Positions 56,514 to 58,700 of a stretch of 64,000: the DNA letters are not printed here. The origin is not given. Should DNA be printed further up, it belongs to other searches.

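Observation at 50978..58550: NeuB pathway with no neuC/leg/pse precursor genes; tailoring by SDRs, class III aminotransferase, VOC and MTase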

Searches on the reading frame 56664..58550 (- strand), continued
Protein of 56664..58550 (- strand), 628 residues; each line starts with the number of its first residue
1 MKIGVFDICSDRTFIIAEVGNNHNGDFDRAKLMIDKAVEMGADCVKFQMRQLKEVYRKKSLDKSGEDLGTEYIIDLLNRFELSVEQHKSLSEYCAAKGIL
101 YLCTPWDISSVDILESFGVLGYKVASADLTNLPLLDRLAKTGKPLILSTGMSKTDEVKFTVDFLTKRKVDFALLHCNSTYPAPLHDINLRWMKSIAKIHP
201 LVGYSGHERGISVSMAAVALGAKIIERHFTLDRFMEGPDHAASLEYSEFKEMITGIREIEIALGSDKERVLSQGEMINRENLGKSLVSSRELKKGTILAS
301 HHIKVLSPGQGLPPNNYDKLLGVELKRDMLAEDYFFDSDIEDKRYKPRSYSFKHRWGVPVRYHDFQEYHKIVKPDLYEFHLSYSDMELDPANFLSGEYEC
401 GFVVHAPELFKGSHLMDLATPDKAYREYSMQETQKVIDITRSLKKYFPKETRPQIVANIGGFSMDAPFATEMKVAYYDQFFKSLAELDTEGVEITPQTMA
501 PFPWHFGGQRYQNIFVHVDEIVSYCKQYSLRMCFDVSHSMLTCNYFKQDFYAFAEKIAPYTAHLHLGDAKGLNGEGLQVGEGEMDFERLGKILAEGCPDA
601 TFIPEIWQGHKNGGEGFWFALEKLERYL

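Call 45: search_protein_families(library=ncbifam, proteins=[L005:11884-12465:+, L003:12996-13571:+, L005:7891-8613:+, L003:7906-8619:+, L005:7333-7887:+, L012:7335-7889:+, L034:1267-1803:+, L003:12007-12996:+, L014:12677-13894:+, L014:14735-15784:+], max_evalue=0.000001)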
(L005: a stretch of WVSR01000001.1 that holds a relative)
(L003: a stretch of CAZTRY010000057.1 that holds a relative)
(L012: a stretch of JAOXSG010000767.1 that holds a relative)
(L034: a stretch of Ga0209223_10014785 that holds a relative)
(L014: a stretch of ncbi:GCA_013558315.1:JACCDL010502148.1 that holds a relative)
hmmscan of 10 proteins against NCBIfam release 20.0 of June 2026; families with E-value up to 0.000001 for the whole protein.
L005:11884-12465:+ (193 aa): 6 families
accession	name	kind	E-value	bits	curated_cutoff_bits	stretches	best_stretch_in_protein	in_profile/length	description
NF010546.0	PRK13936.1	equivalog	5.7e-52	176.3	276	1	3-192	2-193/197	phosphoheptose isomerase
TIGR00441.1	gmhA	equivalog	7.3e-52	175.5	209.45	1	40-188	5-154/154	D-sedoheptulose 7-phosphate isomerase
NF001628.0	PRK00414.1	equivalog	9.4e-44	149.3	265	1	4-190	2-189/192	D-sedoheptulose 7-phosphate isomerase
NF010547.0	PRK13938.1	equivalog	9.3e-42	142.9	320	1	15-192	14-192/196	D-sedoheptulose 7-phosphate isomerase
NF008138.0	PRK10886.1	equivalog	2.3e-34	118.8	352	1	23-192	17-191/196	DnaA initiator-associating protein DiaA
NF003915.0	PRK05441.1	subfamily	6.8e-08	31.9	168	1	26-153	42-170/300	N-acetylmuramic acid 6-phosphate etherase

L003:12996-13571:+ (191 aa): 6 families
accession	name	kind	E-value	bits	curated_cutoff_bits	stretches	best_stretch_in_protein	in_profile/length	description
NF010546.0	PRK13936.1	equivalog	1.2e-52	178.6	276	1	21-189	21-193/197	phosphoheptose isomerase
TIGR00441.1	gmhA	equivalog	5.7e-49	166.1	209.45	1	37-185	5-154/154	D-sedoheptulose 7-phosphate isomerase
NF001628.0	PRK00414.1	equivalog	3.3e-40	137.8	265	1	4-186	5-188/192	D-sedoheptulose 7-phosphate isomerase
NF010547.0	PRK13938.1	equivalog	3.7e-39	134.4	320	1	11-189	13-192/196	D-sedoheptulose 7-phosphate isomerase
NF008138.0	PRK10886.1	equivalog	1.8e-33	115.9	352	1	23-189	21-191/196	DnaA initiator-associating protein DiaA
NF003915.0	PRK05441.1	subfamily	1.3e-08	34.3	168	1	25-156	44-176/300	N-acetylmuramic acid 6-phosphate etherase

L005:7891-8613:+ (240 aa): 15 families
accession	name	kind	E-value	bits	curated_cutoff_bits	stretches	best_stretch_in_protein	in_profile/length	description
NF049965.1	GlMnHpPGnyltfHddC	equivalog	9.4e-35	120.2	300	1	8-230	3-219/221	D-glycero-D-manno-heptose 1-phosphate guanosyltransferase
TIGR03992.1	Arch_glmU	subfamily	4.3e-24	85.1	292.1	1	8-225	3-220/393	bifunctional sugar-1-phosphate nucleotidylyltransferase/acetyltransferase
NF052502.1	man1P_GTase_Rv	exception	1e-23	83.8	440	1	9-227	4-225/352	mannose-1-phosphate guanylyltransferase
NF041313.1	UDPGP_AglF_Halo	equivalog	1.9e-14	53.7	400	1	8-227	3-229/234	UTP--glucose-1-phosphate uridylyltransferase AglF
NF045761.1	NAMPUrTaseMurU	equivalog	1.2e-13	51.4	250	1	6-225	1-220/226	N-acetylmuramate alpha-1-phosphate uridylyltransferase MurU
TIGR02623.1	G1P_cyt_trans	equivalog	1.8e-13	50.6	300.25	1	92-210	105-223/255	glucose-1-phosphate cytidylyltransferase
NF041173.1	Sug_nt_acttase_Thmprot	equivalog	2.2e-13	50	600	1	7-224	2-219/405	bifunctional sugar-1-phosphate nucleotidylyltransferase/acetyltransferase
TIGR01173.1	glmU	equivalog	3.8e-10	39.2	366.85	1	7-165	2-156/452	bifunctional UDP-N-acetylglucosamine diphosphorylase/glucosamine-1-phosphate N-acetyltransferase GlmU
TIGR01208.1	rmlA_long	equivalog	4.6e-09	35.6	320.25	1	7-175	1-171/353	glucose-1-phosphate thymidylyltransferase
NF045697.1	MurNAcPUrMurU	equivalog_domain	8.8e-09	35.1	370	1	9-126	1-115/229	N-acetylmuramate alpha-1-phosphate uridylyltransferase MurU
NF010935.0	PRK14355.1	equivalog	2.1e-08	33.2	718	1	6-162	4-159/459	bifunctional UDP-N-acetylglucosamine diphosphorylase/glucosamine-1-phosphate N-acetyltransferase GlmU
NF010933.0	PRK14353.1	equivalog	2.1e-08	33.2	505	1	6-183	6-184/453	bifunctional UDP-N-acetylglucosamine diphosphorylase/glucosamine-1-phosphate N-acetyltransferase GlmU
NF010932.0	PRK14352.1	equivalog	1.4e-07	30.6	611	1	6-161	7-162/488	bifunctional UDP-N-acetylglucosamine diphosphorylase/glucosamine-1-phosphate N-acetyltransferase GlmU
NF010939.0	PRK14359.1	equivalog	1.5e-07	30.4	592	1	6-174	3-166/430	bifunctional UDP-N-acetylglucosamine diphosphorylase/glucosamine-1-phosphate N-acetyltransferase GlmU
TIGR01207.1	rmlA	equivalog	3.9e-07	29.4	360.65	1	9-176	3-173/286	glucose-1-phosphate thymidylyltransferase RfbA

L003:7906-8619:+ (237 aa): 12 families
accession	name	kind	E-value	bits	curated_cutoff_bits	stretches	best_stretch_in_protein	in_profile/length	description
NF049965.1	GlMnHpPGnyltfHddC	equivalog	8.7e-39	133.4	300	1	7-227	4-219/221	D-glycero-D-manno-heptose 1-phosphate guanosyltransferase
TIGR03992.1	Arch_glmU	subfamily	1.2e-29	103.5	292.1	1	7-222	4-220/393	bifunctional sugar-1-phosphate nucleotidylyltransferase/acetyltransferase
NF052502.1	man1P_GTase_Rv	exception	1.1e-21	77.1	440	1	8-222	5-223/352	mannose-1-phosphate guanylyltransferase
TIGR02623.1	G1P_cyt_trans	equivalog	7.3e-17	61.7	300.25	1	91-208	106-224/255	glucose-1-phosphate cytidylyltransferase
NF041173.1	Sug_nt_acttase_Thmprot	equivalog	3.6e-16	59.1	600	1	7-221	4-219/405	bifunctional sugar-1-phosphate nucleotidylyltransferase/acetyltransferase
NF045761.1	NAMPUrTaseMurU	equivalog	4.1e-14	53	250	1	8-220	5-218/226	N-acetylmuramate alpha-1-phosphate uridylyltransferase MurU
NF041313.1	UDPGP_AglF_Halo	equivalog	3.2e-12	46.4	400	1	8-222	5-227/234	UTP--glucose-1-phosphate uridylyltransferase AglF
TIGR01208.1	rmlA_long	equivalog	3.2e-12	46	320.25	1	8-182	4-181/353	glucose-1-phosphate thymidylyltransferase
TIGR01207.1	rmlA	equivalog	3.3e-08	33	360.65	1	8-180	4-180/286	glucose-1-phosphate thymidylyltransferase RfbA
TIGR01173.1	glmU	equivalog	6.5e-08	31.8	366.85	1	7-149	4-141/452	bifunctional UDP-N-acetylglucosamine diphosphorylase/glucosamine-1-phosphate N-acetyltransferase GlmU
NF010933.0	PRK14353.1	equivalog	4.7e-07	28.8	505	1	6-159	8-159/453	bifunctional UDP-N-acetylglucosamine diphosphorylase/glucosamine-1-phosphate N-acetyltransferase GlmU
NF012024.0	PRK15480.1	equivalog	5.8e-07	28.9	588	1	7-180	7-184/292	glucose-1-phosphate thymidylyltransferase RfbA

L005:7333-7887:+ (184 aa): 8 families
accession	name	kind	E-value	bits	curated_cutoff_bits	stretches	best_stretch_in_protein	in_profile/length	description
TIGR00213.1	GmhB_yaeD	subfamily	6.7e-58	195.2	149.6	1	7-161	2-155/176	D-glycero-beta-D-manno-heptose 1,7-bisphosphate 7-phosphatase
NF006506.0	PRK08942.1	equivalog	9.6e-50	168.6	178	1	6-168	3-159/182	D-glycero-beta-D-manno-heptose 1,7-bisphosphate 7-phosphatase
NF050049.1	HBPPhtaseGmhB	domain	6.1e-47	159.6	250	1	6-172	3-160/171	D-glycero-alpha-D-manno-heptose-1,7-bisphosphate 7-phosphatase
TIGR01656.1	Histidinol-ppas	subfamily_domain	6.9e-33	113.7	84.15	1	7-152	1-142/149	histidinol-phosphate phosphatase domain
TIGR01662.1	HAD-SF-IIIA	subfamily_domain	3.4e-31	108.2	44.6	1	8-151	2-134/141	HAD-IIIA family hydrolase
NF003937.0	PRK05446.1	equivalog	2e-17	63.3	443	1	6-162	3-155/355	bifunctional histidinol-phosphatase/imidazoleglycerol-phosphate dehydratase HisB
TIGR01261.1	hisB_Nterm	equivalog_domain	3.1e-14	52.8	140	1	6-144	1-135/161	histidinol-phosphatase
NF005264.0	PRK06769.1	equivalog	1.1e-13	51.3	217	1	7-156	5-137/175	HAD-IIIA family hydrolase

L012:7335-7889:+ (184 aa): 11 families
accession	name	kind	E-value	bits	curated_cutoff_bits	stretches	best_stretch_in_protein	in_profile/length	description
NF006506.0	PRK08942.1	equivalog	7.5e-29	100.5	178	1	6-182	4-179/182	D-glycero-beta-D-manno-heptose 1,7-bisphosphate 7-phosphatase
TIGR01662.1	HAD-SF-IIIA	subfamily_domain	1.8e-25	89.7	44.6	1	7-149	2-140/141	HAD-IIIA family hydrolase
TIGR01656.1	Histidinol-ppas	subfamily_domain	8.2e-23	81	84.15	1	7-145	2-143/149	histidinol-phosphate phosphatase domain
NF005264.0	PRK06769.1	equivalog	4.3e-20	72.2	217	1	8-182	7-173/175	HAD-IIIA family hydrolase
TIGR00213.1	GmhB_yaeD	subfamily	7.7e-19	68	149.6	1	8-140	4-142/176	D-glycero-beta-D-manno-heptose 1,7-bisphosphate 7-phosphatase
NF003937.0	PRK05446.1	equivalog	2.1e-17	63.2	443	1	5-148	3-149/355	bifunctional histidinol-phosphatase/imidazoleglycerol-phosphate dehydratase HisB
TIGR01261.1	hisB_Nterm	equivalog_domain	3.5e-16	59.1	140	1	7-141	3-140/161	histidinol-phosphatase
NF050049.1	HBPPhtaseGmhB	domain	9.1e-15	54.9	250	1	7-141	5-137/171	D-glycero-alpha-D-manno-heptose-1,7-bisphosphate 7-phosphatase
NF009695.0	PRK13222.1-2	equivalog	4.7e-11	42.6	225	1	29-180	93-222/226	phosphoglycolate phosphatase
TIGR01664.1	DNA-3'-Pase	equivalog_domain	2.9e-09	37.1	107.65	1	26-131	37-137/167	DNA 3'-phosphatase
TIGR01449.2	PGP_bact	equivalog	3.3e-07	30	180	0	30-151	85-188/213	phosphoglycolate phosphatase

L034:1267-1803:+ (178 aa): 9 families
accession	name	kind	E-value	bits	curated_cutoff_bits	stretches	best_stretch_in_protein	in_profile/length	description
NF006506.0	PRK08942.1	equivalog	1.3e-37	129.1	178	1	8-176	5-178/182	D-glycero-beta-D-manno-heptose 1,7-bisphosphate 7-phosphatase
TIGR01656.1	Histidinol-ppas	subfamily_domain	1.5e-31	109.3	84.15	1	7-148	1-144/149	histidinol-phosphate phosphatase domain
NF050049.1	HBPPhtaseGmhB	domain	6.7e-31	107.4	250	1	5-176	2-168/171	D-glycero-alpha-D-manno-heptose-1,7-bisphosphate 7-phosphatase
TIGR01662.1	HAD-SF-IIIA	subfamily_domain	2.5e-27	95.7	44.6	1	7-150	1-138/141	HAD-IIIA family hydrolase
TIGR00213.1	GmhB_yaeD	subfamily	7.4e-23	81.1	149.6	1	8-142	3-141/176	D-glycero-beta-D-manno-heptose 1,7-bisphosphate 7-phosphatase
NF003937.0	PRK05446.1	equivalog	5.6e-20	71.6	443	1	8-155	5-153/355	bifunctional histidinol-phosphatase/imidazoleglycerol-phosphate dehydratase HisB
TIGR01261.1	hisB_Nterm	equivalog_domain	5.9e-16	58.4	140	1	8-151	3-147/161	histidinol-phosphatase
NF005264.0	PRK06769.1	equivalog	4.2e-14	52.7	217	1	8-153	6-139/175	HAD-IIIA family hydrolase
TIGR01664.1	DNA-3'-Pase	equivalog_domain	1.6e-07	31.4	107.65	1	16-134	24-137/167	DNA 3'-phosphatase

L003:12007-12996:+ (329 aa): 17 families
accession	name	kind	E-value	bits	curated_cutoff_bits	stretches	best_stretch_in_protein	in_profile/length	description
NF006185.0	PRK08320.1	subfamily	4.9e-64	216.3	363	1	5-298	3-285/292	branched-chain amino acid aminotransferase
TIGR01122.1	ilvE_I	equivalog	4.4e-56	190.2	245.55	1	8-299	1-287/298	branched-chain-amino-acid transaminase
NF009126.0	PRK12479.1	equivalog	2.8e-52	177.8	518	1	5-297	4-285/299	branched-chain-amino-acid transaminase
NF005146.0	PRK06606.1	equivalog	6.3e-50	169.8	279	1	4-297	6-293/307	branched-chain amino acid transaminase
NF005209.0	PRK06680.1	subfamily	2.4e-35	121.8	320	1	5-294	3-279/286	D-amino-acid transaminase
NF005726.0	PRK07544.1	equivalog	5.5e-33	114.3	396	1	6-281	12-276/295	branched-chain amino acid aminotransferase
TIGR01121.1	D_amino_aminoT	equivalog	3.7e-30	105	277.45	1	8-291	3-270/276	D-amino-acid transaminase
NF005800.0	PRK07650.1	equivalog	1.1e-28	100.3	308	1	6-297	2-277/290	aminodeoxychorismate lyase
NF009066.0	PRK12400.1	equivalog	2.5e-24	86.2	538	1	18-292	20-278/290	D-amino-acid transaminase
TIGR03461.1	pabC_Proteo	equivalog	2e-20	73.1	176.85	1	17-275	6-249/262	aminodeoxychorismate lyase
NF004761.0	PRK06092.1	equivalog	5.2e-20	71.8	260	1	7-285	2-261/268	aminodeoxychorismate lyase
NF009896.0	PRK13356.1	equivalog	8e-19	67.8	262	1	7-295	10-285/287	branched-chain amino acid aminotransferase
NF005888.0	PRK07849.1-3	equivalog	7.4e-13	48.1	273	1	172-276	170-274/298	aminodeoxychorismate lyase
NF009897.0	PRK13357.1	equivalog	2.2e-10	39.8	307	1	186-289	221-336/358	branched-chain amino acid aminotransferase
TIGR01123.1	ilvE_II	equivalog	2.6e-09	36.5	250.05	1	181-272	175-271/313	branched-chain-amino-acid transaminase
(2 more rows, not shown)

L014:12677-13894:+ (405 aa): 16 families
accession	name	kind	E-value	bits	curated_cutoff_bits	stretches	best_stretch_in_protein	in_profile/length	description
TIGR03588.1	PseC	equivalog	3.6e-60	203.9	423.5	1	40-304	30-292/380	UDP-4-amino-4,6-dideoxy-N-acetyl-beta-L-altrosamine transaminase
TIGR04181.1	NHT_00031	hypoth_equivalog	3.6e-57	193.9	420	1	16-309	7-298/359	LegC family aminotransferase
NF008658.2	PRK11658.1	equivalog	9.5e-55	185.8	631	1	40-334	33-317/379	UDP-4-amino-4-deoxy-L-arabinose aminotransferase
NF008687.0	PRK11706.1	equivalog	2.4e-47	161.5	375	1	17-312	9-295/375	dTDP-4-amino-4,6-dideoxygalactose transaminase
TIGR02379.1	ECA_wecE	subfamily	1.7e-43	148.9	434.85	1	17-299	9-283/376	dTDP-4-amino-4,6-dideoxy-D-glucose transaminase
NF011936.0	PRK15407.1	equivalog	2.8e-38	131.8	423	1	41-290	66-330/440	lipopolysaccharide biosynthesis protein RfbH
TIGR04427.1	PLP_DesI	equivalog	4.3e-34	118.3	650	1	29-297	42-287/390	dTDP-4-dehydro-6-deoxyglucose aminotransferase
NF006488.0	PRK08912.1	equivalog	5e-09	35.6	498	1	56-136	87-167/387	aminotransferase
NF004975.0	PRK06348.1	equivalog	9.1e-09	34.8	549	1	46-224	80-269/384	pyridoxal phosphate-dependent aminotransferase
NF009079.0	PRK12414.1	subfamily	2.4e-08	33.4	481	1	43-163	77-203/384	methionine aminotransferase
NF006230.0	PRK08363.1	equivalog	8.6e-08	31.4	534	1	60-174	97-217/398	alanine aminotransferase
NF005816.0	PRK07682.1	equivalog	8.9e-08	31.2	620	1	59-165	93-206/390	aminotransferase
NF006569.0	PRK09082.1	subfamily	1.6e-07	30.8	420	1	43-193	78-241/386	methionine aminotransferase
NF041364.1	GntC_guanitoxin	equivalog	2.2e-07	30.1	415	1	58-164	62-176/356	guanitoxin biosynthesis PLP-dependent (S)-gamma-hydroxy-L-arginine cyclodehydratase GntC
NF005817.0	PRK07683.1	equivalog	3.5e-07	29.3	575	1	61-162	94-201/387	aminotransferase A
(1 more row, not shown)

L014:14735-15784:+ (349 aa): 3 families
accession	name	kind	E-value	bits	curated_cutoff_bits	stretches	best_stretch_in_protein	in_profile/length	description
TIGR04380.1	myo_inos_iolG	equivalog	1.3e-17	63.7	355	1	46-333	33-323/330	inositol 2-dehydrogenase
NF040723.1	UDP-GlcNAcDh_Arch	equivalog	2e-12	47.3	450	1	7-262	4-233/302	UDP-N-acetylglucosamine 3-dehydrogenase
NF041392.1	XylDh_Gfo6_Halo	equivalog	7.3e-07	28.3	350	1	79-264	86-273/350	D-xylose 1-dehydrogenase Gfo6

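Call 88: search_solved_structures(query=L014:12677-13894:+, max_evalue=1e-15)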
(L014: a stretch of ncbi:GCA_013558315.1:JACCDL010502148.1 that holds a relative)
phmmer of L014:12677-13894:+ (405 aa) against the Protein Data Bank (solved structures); distinct sequences matched with E-value up to 1e-15: 55.
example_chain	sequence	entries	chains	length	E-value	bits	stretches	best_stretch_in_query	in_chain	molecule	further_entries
3bn1_A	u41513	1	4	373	2.6e-57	197.7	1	16-279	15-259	Perosamine synthetase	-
3dr7_A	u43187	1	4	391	3.1e-57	197.4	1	16-279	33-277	Putative perosamine synthetase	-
3dr4_A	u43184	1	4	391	2e-56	194.8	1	16-279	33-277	Putative perosamine synthetase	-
7b0m_AAA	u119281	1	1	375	1.8e-53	185.1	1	21-291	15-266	Sugar aminotransferase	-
7b0d_A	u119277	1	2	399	2.1e-41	145.3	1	43-219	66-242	Glutamine--scyllo-inositol transaminase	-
8sng_A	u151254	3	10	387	3.2e-41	144.7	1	40-338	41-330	UDP-4-amino-4-deoxy-L-arabinose--oxoglutarate aminotransferase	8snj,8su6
7l7x_AAA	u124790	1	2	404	1.9e-40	142.1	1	39-287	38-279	DegT/DnrJ/EryC1/StrS aminotransferase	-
1mdo_A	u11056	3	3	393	2.6e-40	141.7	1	40-335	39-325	ArnB aminotransferase | UDP-4-amino-4-deoxy-L-arabinose--oxoglutarate aminotransferase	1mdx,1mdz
5k8b_A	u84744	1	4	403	5.7e-40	140.6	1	43-344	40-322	8-amino-3,8-dideoxy-alpha-D-manno-octulosonate transaminase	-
8gyh_B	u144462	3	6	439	1.5e-39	139.2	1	42-293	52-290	DegT/DnrJ/EryC1/StrS family aminotransferase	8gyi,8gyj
4oca_A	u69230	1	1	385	1.6e-39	139.1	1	40-335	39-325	UDP-4-amino-4-deoxy-L-arabinose--oxoglutarate aminotransferase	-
3frk_A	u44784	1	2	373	3.1e-39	138.2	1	43-219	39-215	QdtB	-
4lc3_A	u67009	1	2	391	7.1e-39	137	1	40-297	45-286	Putative UDP-4-amino-4-deoxy-l-arabinose--oxoglutarate aminotransferase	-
3nu7_A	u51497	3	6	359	1e-38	136.5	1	40-219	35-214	Aminotransferase WbpE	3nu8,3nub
3nyu_A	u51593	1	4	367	1.1e-38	136.3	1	40-219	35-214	Aminotransferase WbpE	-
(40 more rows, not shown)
